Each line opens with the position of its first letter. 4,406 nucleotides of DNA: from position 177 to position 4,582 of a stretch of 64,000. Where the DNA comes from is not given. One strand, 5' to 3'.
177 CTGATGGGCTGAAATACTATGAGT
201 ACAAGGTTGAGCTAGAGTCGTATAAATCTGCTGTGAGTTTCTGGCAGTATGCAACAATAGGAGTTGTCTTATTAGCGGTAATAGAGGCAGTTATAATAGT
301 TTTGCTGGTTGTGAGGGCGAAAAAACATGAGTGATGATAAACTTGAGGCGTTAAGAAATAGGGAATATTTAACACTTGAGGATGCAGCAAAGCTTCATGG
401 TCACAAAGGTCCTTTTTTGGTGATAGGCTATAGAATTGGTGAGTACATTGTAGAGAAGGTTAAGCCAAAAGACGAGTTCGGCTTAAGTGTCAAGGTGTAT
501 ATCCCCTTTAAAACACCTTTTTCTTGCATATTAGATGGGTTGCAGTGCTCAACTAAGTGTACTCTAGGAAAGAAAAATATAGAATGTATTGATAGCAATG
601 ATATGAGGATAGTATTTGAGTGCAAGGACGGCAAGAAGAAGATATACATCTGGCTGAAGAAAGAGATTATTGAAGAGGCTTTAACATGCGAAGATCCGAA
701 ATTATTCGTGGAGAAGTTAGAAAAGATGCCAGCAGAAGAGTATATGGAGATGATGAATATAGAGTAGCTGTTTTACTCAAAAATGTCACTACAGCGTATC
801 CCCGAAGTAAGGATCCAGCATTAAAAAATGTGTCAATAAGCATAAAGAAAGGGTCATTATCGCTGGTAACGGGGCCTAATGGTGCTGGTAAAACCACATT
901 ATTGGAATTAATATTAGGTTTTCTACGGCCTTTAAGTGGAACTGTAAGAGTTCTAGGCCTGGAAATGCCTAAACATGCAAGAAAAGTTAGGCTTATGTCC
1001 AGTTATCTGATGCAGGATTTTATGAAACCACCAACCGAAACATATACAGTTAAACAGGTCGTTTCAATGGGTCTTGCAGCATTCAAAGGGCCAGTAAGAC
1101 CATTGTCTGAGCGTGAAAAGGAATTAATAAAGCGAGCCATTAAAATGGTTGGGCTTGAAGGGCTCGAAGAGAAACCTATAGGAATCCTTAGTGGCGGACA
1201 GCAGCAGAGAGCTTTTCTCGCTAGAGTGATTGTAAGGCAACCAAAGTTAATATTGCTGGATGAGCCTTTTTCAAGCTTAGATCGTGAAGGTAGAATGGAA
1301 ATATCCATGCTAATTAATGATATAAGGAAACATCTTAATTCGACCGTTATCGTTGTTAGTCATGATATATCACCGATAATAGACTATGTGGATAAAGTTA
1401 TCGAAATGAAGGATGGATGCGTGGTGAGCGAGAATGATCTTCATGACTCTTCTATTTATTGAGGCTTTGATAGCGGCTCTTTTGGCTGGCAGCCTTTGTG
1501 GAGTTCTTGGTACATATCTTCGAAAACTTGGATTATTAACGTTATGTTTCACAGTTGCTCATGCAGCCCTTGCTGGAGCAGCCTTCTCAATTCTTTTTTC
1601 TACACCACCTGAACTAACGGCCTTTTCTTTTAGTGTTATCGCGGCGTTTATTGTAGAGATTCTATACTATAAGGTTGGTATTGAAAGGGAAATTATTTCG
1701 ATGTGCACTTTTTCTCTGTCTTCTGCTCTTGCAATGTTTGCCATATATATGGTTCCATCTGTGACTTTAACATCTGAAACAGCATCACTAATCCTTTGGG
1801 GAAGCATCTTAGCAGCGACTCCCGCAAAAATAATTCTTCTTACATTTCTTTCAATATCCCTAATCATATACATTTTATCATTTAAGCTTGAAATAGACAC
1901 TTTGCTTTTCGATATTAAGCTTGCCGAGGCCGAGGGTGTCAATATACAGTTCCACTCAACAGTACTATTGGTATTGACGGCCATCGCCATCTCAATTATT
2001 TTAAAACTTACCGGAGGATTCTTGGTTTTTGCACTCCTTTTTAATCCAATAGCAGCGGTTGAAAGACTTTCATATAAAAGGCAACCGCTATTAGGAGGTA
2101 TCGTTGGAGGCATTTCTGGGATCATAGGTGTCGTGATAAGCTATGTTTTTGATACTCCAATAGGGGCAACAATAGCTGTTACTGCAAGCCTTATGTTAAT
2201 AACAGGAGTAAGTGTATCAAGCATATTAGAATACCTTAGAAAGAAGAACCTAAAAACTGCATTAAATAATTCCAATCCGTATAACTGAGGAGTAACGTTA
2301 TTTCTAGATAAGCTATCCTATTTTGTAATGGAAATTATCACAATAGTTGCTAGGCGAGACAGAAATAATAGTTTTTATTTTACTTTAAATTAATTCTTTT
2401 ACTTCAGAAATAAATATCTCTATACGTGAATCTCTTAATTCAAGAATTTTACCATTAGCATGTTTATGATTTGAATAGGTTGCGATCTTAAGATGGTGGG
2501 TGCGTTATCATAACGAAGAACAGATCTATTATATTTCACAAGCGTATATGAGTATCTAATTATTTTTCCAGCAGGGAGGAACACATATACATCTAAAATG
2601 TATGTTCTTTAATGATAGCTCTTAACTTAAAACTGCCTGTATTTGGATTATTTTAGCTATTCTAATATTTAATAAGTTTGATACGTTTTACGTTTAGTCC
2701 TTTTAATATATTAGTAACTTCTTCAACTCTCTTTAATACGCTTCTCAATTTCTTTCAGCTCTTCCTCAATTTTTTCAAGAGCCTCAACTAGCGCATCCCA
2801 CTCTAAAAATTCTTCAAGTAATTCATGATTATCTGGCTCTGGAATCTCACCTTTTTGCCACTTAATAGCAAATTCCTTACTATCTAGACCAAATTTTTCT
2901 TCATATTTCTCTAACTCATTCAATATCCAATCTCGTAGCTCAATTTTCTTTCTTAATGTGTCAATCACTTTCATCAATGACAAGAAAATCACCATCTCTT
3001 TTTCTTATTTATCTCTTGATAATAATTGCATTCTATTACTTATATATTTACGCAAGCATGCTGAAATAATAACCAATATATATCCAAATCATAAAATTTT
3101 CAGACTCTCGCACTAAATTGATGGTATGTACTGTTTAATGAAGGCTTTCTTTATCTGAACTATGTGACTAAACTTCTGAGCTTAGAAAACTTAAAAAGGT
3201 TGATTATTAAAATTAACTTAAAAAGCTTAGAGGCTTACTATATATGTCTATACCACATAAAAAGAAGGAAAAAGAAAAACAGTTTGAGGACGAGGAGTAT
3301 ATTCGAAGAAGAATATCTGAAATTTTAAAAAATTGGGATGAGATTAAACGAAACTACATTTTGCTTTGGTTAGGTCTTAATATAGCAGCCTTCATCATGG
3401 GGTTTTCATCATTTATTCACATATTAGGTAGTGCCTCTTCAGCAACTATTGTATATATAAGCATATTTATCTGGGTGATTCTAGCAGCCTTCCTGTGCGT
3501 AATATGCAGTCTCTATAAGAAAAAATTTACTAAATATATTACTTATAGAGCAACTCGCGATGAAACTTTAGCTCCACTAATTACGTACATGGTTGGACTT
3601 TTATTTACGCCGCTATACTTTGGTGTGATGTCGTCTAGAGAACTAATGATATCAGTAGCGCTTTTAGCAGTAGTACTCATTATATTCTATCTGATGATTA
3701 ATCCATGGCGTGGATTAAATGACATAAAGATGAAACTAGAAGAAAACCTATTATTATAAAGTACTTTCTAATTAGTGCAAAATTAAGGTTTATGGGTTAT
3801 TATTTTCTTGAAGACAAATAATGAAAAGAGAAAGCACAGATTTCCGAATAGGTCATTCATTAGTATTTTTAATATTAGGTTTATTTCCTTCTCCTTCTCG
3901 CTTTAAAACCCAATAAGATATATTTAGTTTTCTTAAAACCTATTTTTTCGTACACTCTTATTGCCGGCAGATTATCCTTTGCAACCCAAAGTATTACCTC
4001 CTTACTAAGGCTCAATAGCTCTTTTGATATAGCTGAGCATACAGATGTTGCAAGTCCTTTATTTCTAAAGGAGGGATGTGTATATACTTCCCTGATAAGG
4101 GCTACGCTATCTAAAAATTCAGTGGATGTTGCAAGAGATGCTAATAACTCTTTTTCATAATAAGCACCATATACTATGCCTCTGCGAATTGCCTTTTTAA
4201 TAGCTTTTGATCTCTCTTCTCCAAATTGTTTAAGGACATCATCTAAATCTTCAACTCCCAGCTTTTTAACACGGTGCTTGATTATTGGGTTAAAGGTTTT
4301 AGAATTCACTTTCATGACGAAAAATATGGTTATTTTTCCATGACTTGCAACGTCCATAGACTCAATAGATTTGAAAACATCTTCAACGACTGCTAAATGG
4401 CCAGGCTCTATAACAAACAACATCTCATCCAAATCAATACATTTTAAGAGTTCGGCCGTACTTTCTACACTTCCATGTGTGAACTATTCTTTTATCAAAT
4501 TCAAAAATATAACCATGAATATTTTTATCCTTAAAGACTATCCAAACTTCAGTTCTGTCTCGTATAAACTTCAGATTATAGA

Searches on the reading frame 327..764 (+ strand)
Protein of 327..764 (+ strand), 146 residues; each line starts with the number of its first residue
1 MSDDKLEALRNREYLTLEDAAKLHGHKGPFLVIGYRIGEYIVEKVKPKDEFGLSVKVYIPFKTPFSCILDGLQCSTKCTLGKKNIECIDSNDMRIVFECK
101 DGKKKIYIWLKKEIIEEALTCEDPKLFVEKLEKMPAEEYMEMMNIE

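Call 76: search_protein_families(library=pfam, max_evalue=0.0001, proteins=[window:327-764:+])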
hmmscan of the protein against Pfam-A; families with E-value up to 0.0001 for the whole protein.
window:327-764:+ (146 aa): 1 family
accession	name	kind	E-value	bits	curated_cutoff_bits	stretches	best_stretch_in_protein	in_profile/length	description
PF02663.19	FmdE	-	4.8e-20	72.4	22.9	1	23-142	1-126/133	FmdE, Molybdenum formylmethanofuran dehydrogenase operon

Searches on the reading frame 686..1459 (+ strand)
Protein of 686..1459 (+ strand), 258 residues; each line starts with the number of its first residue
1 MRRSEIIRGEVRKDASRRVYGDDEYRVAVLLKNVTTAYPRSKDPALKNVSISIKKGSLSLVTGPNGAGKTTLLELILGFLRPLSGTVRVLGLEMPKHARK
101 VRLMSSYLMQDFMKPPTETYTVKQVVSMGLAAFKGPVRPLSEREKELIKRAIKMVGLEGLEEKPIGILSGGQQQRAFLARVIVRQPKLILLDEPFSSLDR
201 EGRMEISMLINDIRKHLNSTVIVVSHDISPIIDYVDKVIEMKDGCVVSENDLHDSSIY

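Call 76: search_protein_families(library=pfam, max_evalue=0.0001, proteins=[window:686-1459:+])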
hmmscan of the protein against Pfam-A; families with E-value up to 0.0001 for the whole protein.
window:686-1459:+ (258 aa): 4 families
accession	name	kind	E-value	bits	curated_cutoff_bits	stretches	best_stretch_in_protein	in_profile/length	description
PF00005.33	ABC_tran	-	6.6e-29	101.7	25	1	46-195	1-136/137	ABC transporter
PF13304.12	AAA_21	-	8.4e-08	33.1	27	0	60-79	3-22/304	AAA domain, putative AbiEii toxin, Type IV TA system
PF02463.25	SMC_N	-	2e-06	27.8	40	1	56-229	24-200/220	RecF/RecN/SMC N terminal domain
PF13476.12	AAA_23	-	3.5e-05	25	27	1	48-77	12-40/201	AAA domain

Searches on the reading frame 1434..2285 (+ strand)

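Call 76: search_protein_families(library=pfam, max_evalue=0.0001, proteins=[window:1434-2285:+])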
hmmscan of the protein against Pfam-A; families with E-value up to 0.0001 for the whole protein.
window:1434-2285:+ (284 aa): 1 family
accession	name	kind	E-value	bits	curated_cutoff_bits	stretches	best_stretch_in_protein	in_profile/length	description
PF00950.22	ABC-3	-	7.1e-32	111.4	20.1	1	8-259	5-255/258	ABC 3 transport family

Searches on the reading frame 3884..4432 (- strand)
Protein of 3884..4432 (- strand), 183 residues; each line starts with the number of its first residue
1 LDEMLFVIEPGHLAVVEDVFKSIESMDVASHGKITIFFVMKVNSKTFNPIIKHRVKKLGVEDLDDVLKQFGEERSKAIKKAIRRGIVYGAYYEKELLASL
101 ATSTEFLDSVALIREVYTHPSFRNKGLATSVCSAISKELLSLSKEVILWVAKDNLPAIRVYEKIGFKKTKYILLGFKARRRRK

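Call 76: search_protein_families(library=pfam, max_evalue=0.0001, proteins=[window:3884-4432:-])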
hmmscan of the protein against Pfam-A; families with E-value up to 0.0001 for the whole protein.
window:3884-4432:- (183 aa): 5 families
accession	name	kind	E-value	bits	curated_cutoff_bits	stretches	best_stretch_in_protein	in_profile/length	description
PF08445.16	FR47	-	2.1e-15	56.9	22.1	1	89-169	3-80/86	FR47-like protein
PF00583.31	Acetyltransf_1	-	1.1e-11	45.5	20.7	1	80-166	25-116/116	Acetyltransferase (GNAT) family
PF13508.13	Acetyltransf_7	-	1.3e-08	35.5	27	1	85-168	3-84/84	Acetyltransferase (GNAT) domain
PF12746.13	GNAT_acetyltran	-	2.2e-08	34.5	26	1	82-169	154-237/243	GNAT acetyltransferase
PF13673.13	Acetyltransf_10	-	7.1e-06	26.5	23.6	1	75-169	19-110/128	Acetyltransferase (GNAT) domain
